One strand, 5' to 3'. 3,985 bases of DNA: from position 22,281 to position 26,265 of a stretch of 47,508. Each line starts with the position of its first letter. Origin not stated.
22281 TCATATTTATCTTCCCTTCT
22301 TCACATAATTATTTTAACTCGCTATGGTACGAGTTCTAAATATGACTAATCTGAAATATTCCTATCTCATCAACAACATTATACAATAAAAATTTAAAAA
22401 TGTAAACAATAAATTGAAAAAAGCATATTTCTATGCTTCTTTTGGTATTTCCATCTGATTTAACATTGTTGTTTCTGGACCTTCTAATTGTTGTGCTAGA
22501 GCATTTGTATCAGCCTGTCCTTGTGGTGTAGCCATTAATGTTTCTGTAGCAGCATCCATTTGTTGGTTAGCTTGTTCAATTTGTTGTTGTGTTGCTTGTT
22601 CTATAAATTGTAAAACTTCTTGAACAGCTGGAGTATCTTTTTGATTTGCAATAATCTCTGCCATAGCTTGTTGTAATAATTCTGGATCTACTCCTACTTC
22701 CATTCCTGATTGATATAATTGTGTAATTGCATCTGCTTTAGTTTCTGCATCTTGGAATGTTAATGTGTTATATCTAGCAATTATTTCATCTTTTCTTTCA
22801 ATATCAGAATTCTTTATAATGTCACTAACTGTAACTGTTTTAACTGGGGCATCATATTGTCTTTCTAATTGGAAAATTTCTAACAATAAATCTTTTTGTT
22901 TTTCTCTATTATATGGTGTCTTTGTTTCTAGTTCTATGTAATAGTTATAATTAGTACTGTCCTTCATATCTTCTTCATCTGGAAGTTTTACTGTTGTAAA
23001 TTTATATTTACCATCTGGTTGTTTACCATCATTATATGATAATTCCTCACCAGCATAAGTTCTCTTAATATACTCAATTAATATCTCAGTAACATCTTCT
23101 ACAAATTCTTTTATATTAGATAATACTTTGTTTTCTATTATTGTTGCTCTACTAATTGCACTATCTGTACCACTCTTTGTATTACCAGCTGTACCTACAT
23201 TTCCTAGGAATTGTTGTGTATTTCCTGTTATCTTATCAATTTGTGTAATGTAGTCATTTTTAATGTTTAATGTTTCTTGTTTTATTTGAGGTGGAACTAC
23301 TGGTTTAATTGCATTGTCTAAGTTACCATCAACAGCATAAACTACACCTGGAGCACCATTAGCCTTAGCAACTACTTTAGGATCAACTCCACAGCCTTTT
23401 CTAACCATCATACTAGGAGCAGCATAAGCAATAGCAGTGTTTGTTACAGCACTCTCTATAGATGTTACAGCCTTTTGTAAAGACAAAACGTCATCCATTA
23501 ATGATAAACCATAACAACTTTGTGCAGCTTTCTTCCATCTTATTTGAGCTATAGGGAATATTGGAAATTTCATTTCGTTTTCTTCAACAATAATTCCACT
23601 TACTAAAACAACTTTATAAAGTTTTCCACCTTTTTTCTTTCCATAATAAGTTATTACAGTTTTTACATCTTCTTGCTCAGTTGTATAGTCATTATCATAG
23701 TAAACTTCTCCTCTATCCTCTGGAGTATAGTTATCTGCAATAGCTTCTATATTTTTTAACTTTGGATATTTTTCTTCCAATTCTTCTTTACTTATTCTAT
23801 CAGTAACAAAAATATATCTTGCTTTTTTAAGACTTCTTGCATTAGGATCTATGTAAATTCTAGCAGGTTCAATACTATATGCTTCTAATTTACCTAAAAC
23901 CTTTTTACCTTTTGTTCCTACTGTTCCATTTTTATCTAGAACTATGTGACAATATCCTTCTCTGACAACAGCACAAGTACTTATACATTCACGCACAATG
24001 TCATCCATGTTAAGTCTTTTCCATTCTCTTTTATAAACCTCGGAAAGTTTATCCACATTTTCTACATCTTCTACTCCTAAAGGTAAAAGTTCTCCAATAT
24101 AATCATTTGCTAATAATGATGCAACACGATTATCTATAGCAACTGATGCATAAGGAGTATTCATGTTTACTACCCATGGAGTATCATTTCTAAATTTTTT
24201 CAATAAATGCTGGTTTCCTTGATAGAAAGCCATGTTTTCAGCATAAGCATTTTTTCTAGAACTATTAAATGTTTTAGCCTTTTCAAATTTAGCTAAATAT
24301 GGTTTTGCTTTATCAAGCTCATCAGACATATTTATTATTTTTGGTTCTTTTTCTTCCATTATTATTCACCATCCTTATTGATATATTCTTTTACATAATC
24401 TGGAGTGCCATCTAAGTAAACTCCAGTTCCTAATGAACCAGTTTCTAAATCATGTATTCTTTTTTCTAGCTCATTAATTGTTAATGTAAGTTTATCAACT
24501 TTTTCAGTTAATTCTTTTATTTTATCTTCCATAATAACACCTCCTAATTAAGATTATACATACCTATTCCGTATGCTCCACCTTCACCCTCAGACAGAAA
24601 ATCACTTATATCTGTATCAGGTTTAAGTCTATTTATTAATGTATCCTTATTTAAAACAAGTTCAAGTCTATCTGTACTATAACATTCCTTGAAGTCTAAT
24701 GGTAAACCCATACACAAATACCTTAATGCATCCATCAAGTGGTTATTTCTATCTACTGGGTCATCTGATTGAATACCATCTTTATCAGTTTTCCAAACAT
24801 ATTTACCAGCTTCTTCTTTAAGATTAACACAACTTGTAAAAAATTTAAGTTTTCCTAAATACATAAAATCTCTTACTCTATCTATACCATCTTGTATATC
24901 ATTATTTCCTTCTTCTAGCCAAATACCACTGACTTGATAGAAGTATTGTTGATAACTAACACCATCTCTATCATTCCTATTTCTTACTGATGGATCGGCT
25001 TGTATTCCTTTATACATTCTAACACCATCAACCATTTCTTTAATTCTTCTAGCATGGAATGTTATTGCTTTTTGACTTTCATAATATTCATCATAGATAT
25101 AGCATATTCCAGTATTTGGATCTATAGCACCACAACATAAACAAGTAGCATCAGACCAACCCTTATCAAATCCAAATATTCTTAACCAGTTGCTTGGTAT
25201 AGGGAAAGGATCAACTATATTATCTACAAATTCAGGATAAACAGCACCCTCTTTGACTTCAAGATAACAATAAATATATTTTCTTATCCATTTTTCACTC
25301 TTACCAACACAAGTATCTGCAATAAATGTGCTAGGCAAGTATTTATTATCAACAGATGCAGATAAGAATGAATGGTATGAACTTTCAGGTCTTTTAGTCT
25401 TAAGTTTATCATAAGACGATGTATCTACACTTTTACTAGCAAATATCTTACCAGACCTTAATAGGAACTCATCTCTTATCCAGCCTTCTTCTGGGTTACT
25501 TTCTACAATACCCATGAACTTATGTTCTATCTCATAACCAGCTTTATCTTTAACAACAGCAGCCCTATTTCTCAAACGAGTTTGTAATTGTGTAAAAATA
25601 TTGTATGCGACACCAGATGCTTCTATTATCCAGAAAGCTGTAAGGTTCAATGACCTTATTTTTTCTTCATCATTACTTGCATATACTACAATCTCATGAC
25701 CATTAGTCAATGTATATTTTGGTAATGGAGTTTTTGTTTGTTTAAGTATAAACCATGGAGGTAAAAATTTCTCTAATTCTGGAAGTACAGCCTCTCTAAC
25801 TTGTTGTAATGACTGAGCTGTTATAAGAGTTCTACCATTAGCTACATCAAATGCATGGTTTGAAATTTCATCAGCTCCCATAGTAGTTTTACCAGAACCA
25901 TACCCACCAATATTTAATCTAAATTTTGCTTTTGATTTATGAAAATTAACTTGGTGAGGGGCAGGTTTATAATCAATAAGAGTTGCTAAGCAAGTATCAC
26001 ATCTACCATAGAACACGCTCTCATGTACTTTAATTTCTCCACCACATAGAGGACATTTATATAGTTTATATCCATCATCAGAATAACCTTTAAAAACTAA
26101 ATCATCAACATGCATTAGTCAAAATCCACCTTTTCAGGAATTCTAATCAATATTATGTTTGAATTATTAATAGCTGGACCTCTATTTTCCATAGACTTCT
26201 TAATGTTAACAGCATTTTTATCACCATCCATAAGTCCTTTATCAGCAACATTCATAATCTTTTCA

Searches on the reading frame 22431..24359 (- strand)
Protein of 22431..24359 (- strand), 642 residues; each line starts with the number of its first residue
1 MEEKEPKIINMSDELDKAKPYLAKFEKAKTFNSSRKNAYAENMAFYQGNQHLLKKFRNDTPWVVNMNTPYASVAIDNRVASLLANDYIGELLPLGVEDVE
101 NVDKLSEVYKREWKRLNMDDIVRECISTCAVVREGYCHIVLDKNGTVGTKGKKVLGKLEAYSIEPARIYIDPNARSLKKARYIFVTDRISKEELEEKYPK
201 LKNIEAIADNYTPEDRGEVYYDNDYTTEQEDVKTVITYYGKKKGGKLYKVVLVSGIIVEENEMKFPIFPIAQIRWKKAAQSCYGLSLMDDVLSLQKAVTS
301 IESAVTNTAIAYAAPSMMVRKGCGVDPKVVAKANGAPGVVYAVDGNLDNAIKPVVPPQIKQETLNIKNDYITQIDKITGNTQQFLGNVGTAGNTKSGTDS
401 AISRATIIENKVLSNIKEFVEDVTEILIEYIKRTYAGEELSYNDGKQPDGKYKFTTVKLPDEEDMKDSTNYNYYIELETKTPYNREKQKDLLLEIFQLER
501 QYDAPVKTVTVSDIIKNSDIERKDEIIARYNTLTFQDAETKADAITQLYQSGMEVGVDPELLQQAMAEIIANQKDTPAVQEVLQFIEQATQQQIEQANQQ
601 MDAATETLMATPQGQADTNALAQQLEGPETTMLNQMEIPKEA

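Call 18: search_protein_families(library=pfam, max_evalue=0.001, proteins=[window:22431-24359:-])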
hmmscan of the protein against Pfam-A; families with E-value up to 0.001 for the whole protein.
window:22431-24359:- (642 aa): 3 families
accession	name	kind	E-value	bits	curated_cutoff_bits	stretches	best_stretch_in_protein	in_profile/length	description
PF23899.1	SU10_portal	-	1.1e-19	70.7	30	1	148-394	181-434/593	Phage SU10 portal protein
PF16510.12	P22_portal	-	2.9e-18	66.1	26.1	1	90-571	70-586/594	Phage P22-like portal protein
PF12236.14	Head-tail_con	-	9.8e-06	24.7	27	1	261-360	242-337/489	Bacteriophage head to tail connecting protein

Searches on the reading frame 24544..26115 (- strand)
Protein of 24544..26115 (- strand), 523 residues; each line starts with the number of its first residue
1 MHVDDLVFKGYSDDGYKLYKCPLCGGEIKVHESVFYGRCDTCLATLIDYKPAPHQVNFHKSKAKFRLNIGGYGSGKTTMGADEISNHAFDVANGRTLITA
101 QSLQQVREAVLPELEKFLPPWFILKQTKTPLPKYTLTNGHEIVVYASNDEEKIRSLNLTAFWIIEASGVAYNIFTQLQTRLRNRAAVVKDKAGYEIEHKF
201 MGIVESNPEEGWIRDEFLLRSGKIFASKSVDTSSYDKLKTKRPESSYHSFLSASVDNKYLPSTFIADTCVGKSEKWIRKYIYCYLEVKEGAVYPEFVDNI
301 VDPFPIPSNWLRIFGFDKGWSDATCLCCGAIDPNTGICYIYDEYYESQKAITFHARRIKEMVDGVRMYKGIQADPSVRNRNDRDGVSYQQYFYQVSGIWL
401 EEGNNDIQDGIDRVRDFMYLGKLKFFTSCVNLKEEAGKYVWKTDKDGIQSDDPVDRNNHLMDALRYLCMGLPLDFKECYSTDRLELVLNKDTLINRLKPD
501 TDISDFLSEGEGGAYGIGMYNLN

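Call 5: search_protein_families(library=pfam, max_evalue=0.1, proteins=[window:24544-26115:-])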
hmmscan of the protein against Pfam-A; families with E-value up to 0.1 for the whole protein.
window:24544-26115:- (523 aa): 5 families
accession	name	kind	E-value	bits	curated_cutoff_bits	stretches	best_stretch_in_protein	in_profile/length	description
PF04466.19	Terminase_3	-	1.7e-08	34.7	23.2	1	63-266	2-181/201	Phage terminase large subunit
PF17288.8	Terminase_3C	-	6.9e-08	33.5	26.7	1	321-466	6-151/155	Terminase RNAseH like domain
PF03237.21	Terminase_6N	-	0.0013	18.9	22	1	70-183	4-122/215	Terminase large subunit, T4likevirus-type, N-terminal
PF14354.12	Lar_restr_allev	-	0.0047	17.6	28.6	0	17-44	2-33/58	Restriction alleviation protein Lar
PF21344.3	Zn_ribbon_LysW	-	0.028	14.5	27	1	20-42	2-27/46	Alpha-aminoadipate carrier protein LysW-like, globular domain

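Call 6: search_protein_families(library=phrogs, max_evalue=0.01, proteins=[window:24544-26115:-])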
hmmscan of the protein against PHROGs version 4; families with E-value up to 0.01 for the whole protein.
window:24544-26115:- (523 aa): 8 families
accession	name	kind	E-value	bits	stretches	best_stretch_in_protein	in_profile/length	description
phrog_2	-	head and packaging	8.8e-34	118.3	1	47-471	262-592/807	terminase large subunit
phrog_5653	-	head and packaging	3.6e-29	102.9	1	287-470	5-179/199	terminase large subunit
phrog_10250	-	head and packaging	1.1e-12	49.1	1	275-468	8-212/228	terminase large subunit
phrog_6672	-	head and packaging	9.7e-12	45.7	1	401-467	62-125/145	terminase large subunit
phrog_979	-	head and packaging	3.4e-11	43.5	1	48-187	151-294/642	terminase large subunit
phrog_3717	-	head and packaging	1.4e-07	32.2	1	56-185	16-151/277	terminase large subunit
phrog_38319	-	unknown function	0.00012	22.6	1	55-121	10-76/271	-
phrog_30463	-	unknown function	0.0005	21.7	1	401-469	9-71/101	-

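Call 8: search_dna_similar(query=window:24544-26115:-, collection=phages, mode=protein, max_rows=20)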
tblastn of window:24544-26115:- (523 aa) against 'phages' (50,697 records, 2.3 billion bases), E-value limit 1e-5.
Records with a match: 845; places in all: 847; records where one place covers at least 80% of the query: 24.
Best place of each record, by identity: <60% 845.
By first word of the organism name: Vibrio 325; Streptococcus 108; Pseudomonas 103; Escherichia 91; Flavobacterium 29; Proteus 18; Listeria 16; Aeromonas 14; Streptomyces 13; Bacteriophage 11; and 39 more.
By host as written in the record: - 320; Escherichia coli 53; Pseudomonas aeruginosa 38; Pseudomonas aeruginosa PAO1 16; Flavobacterium psychrophilum 950106-1/1 13; Aeromonas hydrophila 10; Proteus mirabilis 10; Vibrio breoganii 9; and 250 more.
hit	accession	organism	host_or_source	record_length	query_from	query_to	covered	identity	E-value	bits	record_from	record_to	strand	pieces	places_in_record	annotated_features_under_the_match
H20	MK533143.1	Paenibacillus phage vB_PlaP_API480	Paenibacillus larvae Pl02-27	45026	14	474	88%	38.3%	7e-90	307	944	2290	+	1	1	terminase large subunit | hypothetical protein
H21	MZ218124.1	Paenibacillus phage SV21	Paenibacillus larvae SV21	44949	16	474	88%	38.1%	3e-89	305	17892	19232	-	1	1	terminase large subunit | hypothetical protein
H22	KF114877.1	Leptospira phage vB_LnoZ_CZ214-LE1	Didelphis marsupialis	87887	70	518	86%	25.8%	2e-18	96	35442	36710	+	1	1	terminase, large subunit, PBSX family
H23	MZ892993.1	Pelagibacter phage HTVC033P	Candidatus Pelagibacter sp. HTCC1062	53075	55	490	83%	24.7%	3e-11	72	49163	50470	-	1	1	terminase large subunit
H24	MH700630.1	Sinorhizobium phage phiM6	Sinorhizobium meliloti 1021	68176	49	472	81%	24.9%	2e-9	67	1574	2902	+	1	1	terminase large subunit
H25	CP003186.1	Thermoanaerobacterium phage THSA-485A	Thermoanaerobacterium saccharolyticum ...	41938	47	466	80%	25.1%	6e-21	103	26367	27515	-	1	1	phage terminase, large subunit, PBSX family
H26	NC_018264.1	Thermoanaerobacterium phage THSA-485A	Thermoanaerobacterium saccharolyticum ...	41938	47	466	80%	25.1%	6e-21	103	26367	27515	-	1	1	terminase large subunit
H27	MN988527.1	Rhizobium phage RHph_N3_19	Rhizobium phaseoli N3_19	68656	47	472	81%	24.6%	1e-13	80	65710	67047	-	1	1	terminase large subunit protein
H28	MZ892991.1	Roseobacter phage CRP-603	Rhodobacteraceae bacterium FZCC0012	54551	40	472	83%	24.0%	2e-8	64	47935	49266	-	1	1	terminase large subunit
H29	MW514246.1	Roseobacter phage CRP-9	Rhodobacteraceae bacterium FZCC0023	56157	45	472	82%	24.2%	1e-10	70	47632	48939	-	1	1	terminase large subunit | hypothetical protein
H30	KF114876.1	Leptospira phage vB_LalZ_80412-LE1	frog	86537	70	471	77%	25.5%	1e-18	96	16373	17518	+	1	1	phage terminase large subunit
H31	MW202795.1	Caudoviricetes sp.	Manatee Spring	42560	45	466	81%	24.1%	9e-19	96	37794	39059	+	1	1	large terminase protein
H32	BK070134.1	Bacteriophage sp.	Helicobacter pullorum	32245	56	466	79%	24.7%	3e-18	95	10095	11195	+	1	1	none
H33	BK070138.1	Bacteriophage sp.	Helicobacter pullorum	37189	56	466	79%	24.2%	3e-17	92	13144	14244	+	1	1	Phage terminase, large subunit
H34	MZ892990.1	Roseobacter phage CRP-345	Rhodobacteraceae bacterium FZCC0042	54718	49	472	81%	23.5%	3e-9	66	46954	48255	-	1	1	terminase large subunit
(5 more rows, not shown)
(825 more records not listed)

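Call 10: get_annotated_region(hit=H20, flank=6000)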
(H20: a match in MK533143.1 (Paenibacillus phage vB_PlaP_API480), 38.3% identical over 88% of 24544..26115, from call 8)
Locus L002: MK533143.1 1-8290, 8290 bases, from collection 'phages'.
description: Paenibacillus phage vB_PlaP_API480, complete genome.
organism: Paenibacillus phage vB_PlaP_API480 (NCBI taxid 2530020)
taxonomy: Viruses; Duplodnaviria; Heunggongvirae; Uroviricota; Caudoviricetes
host: Paenibacillus larvae Pl02-27; source: soil from hives surroundings in Spain; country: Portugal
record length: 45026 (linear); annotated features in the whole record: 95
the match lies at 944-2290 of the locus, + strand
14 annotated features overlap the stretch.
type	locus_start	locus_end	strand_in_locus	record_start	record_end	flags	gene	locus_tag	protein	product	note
CDS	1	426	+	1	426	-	-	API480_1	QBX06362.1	hypothetical protein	-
CDS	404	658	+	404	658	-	-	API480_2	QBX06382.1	hypothetical protein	-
CDS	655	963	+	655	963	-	-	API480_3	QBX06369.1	hypothetical protein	-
CDS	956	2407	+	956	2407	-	-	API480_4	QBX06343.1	terminase large subunit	-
CDS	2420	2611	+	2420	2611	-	-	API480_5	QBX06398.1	hypothetical protein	-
CDS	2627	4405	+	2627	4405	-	-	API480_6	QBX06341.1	portal protein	-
regulatory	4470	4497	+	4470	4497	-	-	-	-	promoter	discovered using phiSITE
CDS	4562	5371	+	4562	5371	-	-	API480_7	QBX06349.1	hypothetical protein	-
CDS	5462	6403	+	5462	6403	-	-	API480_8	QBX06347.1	major capsid protein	-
regulatory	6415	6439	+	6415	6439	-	-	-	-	terminator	rho-independent terminator; discovered using MFOLD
CDS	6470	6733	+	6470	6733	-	-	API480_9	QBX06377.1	hypothetical protein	-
regulatory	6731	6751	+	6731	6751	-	-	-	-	terminator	rho-independent terminator; discovered using MFOLD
CDS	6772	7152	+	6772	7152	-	-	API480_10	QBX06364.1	hypothetical protein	-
CDS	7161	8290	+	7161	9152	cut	-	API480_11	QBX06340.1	hypothetical protein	-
